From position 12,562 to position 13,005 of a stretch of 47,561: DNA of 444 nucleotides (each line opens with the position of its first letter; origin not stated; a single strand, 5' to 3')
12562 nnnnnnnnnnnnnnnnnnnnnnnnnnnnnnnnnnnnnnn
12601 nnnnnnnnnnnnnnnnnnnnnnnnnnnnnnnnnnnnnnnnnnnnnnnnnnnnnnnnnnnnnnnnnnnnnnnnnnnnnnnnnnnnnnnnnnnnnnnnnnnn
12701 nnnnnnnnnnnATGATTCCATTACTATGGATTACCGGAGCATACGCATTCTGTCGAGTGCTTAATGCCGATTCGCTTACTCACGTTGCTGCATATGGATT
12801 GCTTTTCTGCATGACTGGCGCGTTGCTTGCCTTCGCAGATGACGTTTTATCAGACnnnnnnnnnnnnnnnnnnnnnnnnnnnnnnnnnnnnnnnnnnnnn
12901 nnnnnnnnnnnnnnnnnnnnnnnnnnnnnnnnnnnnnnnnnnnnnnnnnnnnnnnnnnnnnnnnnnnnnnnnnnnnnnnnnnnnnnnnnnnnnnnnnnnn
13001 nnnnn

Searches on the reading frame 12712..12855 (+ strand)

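Call 17: search_protein_families(library=phrogs, proteins=[window:12712-12855:+], max_evalue=0.1)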
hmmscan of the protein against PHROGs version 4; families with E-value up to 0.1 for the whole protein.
window:12712-12855:+ (48 aa): 1 family
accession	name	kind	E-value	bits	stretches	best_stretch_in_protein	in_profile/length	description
phrog_18423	-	unknown function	5.6e-20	72.3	1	1-48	1-48/48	-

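Call 18: search_protein_families(library=pfam, proteins=[window:12712-12855:+], max_evalue=1)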
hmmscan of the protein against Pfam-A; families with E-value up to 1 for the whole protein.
window:12712-12855:+ (48 aa): 0 families
